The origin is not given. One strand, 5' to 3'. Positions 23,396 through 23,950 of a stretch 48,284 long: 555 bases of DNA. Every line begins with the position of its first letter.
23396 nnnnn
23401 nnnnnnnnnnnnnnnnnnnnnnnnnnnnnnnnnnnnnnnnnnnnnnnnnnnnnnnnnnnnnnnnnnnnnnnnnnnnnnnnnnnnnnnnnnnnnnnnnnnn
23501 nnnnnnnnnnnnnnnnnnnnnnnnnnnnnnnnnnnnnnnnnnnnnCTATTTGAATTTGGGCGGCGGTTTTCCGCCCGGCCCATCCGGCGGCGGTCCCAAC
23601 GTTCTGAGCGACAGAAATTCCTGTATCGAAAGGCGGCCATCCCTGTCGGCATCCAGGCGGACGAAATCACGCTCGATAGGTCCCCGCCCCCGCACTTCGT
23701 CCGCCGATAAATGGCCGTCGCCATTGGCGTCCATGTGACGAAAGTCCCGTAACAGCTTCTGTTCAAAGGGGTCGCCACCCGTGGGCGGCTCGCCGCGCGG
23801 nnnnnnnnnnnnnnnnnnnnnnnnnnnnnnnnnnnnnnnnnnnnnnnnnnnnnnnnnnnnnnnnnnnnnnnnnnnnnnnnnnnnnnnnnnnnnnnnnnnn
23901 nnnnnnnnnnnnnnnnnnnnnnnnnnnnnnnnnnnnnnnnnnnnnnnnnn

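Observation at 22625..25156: Transmembrane Hanks kinase with an extracytoplasmic canonical EF-hand pair, next to an uncharacterised membrane zinc-ribbon protein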

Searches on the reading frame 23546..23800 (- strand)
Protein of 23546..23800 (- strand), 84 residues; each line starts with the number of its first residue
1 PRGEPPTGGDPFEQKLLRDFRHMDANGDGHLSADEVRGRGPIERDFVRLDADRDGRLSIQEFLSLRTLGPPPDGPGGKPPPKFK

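Call 49: search_solved_structures(query=window:23546-23800:-, max_evalue=1, show_alignments=2)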
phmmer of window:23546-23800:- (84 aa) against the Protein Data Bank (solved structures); distinct sequences matched with E-value up to 1: 344 (the best 60 are shown).
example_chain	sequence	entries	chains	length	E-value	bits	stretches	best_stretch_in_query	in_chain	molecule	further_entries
4il1_A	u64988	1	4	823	5.5e-09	39.8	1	29-69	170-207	Calmodulin, Calcineurin subunit B type 1, Serine/threonine-protein phosphatase 2B catalyti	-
1aui_B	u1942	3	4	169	1.3e-07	35.4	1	29-69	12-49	SERINE/THREONINE PHOSPHATASE 2B | CALCINEURIN B SUBUNIT ISOFORM 1 | SERINE/THREONINE PHOSPHATASE B2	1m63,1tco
1mf8_B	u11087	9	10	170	1.4e-07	35.3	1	29-69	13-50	CALCINEURIN B SUBUNIT ISOFORM 1 | Calcineurin subunit B type 1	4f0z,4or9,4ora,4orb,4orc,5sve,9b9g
2jnx_A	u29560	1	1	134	4e-07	33.8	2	20-65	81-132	Calcium binding protein 2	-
7u0t_A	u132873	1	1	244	6.5e-07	33.1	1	29-69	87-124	Serine/threonine-protein phosphatase 2B catalytic subunit gamma isoform,Calcineurin subuni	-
2p6b_B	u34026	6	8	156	9.4e-07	32.6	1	32-69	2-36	Calcineurin subunit B isoform 1 | Calcineurin subunit B type 1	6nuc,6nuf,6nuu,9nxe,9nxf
2m7n_A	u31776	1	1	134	9.8e-07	32.6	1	19-64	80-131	Calcium-binding protein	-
3ll8_B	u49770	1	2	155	1.1e-06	32.3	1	33-69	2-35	Calcineurin subunit B type 1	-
1jfj_A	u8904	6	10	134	2e-06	31.6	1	20-64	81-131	CALCIUM-BINDING PROTEIN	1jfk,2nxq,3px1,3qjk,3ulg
8aht_A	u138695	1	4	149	4.3e-06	30.5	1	12-65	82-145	Calmodulin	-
9chu_A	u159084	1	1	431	1.3e-05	29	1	30-69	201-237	Beta-2 adrenergic receptor,Calcineurin subunit B type 1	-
9chv_A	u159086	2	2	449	1.9e-05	28.4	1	30-69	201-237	Beta-2 adrenergic receptor,Calcineurin subunit B type 1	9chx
6mi5_X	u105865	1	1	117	2.1e-05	28.3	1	20-65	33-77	Lanmodulin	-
8fns_A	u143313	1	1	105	2.2e-05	28.2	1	20-65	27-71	EF-hand domain-containing protein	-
7jtk_M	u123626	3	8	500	7.3e-05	26.6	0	14-64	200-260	Flagellar radial spoke protein 7 | Radial spoke protein 7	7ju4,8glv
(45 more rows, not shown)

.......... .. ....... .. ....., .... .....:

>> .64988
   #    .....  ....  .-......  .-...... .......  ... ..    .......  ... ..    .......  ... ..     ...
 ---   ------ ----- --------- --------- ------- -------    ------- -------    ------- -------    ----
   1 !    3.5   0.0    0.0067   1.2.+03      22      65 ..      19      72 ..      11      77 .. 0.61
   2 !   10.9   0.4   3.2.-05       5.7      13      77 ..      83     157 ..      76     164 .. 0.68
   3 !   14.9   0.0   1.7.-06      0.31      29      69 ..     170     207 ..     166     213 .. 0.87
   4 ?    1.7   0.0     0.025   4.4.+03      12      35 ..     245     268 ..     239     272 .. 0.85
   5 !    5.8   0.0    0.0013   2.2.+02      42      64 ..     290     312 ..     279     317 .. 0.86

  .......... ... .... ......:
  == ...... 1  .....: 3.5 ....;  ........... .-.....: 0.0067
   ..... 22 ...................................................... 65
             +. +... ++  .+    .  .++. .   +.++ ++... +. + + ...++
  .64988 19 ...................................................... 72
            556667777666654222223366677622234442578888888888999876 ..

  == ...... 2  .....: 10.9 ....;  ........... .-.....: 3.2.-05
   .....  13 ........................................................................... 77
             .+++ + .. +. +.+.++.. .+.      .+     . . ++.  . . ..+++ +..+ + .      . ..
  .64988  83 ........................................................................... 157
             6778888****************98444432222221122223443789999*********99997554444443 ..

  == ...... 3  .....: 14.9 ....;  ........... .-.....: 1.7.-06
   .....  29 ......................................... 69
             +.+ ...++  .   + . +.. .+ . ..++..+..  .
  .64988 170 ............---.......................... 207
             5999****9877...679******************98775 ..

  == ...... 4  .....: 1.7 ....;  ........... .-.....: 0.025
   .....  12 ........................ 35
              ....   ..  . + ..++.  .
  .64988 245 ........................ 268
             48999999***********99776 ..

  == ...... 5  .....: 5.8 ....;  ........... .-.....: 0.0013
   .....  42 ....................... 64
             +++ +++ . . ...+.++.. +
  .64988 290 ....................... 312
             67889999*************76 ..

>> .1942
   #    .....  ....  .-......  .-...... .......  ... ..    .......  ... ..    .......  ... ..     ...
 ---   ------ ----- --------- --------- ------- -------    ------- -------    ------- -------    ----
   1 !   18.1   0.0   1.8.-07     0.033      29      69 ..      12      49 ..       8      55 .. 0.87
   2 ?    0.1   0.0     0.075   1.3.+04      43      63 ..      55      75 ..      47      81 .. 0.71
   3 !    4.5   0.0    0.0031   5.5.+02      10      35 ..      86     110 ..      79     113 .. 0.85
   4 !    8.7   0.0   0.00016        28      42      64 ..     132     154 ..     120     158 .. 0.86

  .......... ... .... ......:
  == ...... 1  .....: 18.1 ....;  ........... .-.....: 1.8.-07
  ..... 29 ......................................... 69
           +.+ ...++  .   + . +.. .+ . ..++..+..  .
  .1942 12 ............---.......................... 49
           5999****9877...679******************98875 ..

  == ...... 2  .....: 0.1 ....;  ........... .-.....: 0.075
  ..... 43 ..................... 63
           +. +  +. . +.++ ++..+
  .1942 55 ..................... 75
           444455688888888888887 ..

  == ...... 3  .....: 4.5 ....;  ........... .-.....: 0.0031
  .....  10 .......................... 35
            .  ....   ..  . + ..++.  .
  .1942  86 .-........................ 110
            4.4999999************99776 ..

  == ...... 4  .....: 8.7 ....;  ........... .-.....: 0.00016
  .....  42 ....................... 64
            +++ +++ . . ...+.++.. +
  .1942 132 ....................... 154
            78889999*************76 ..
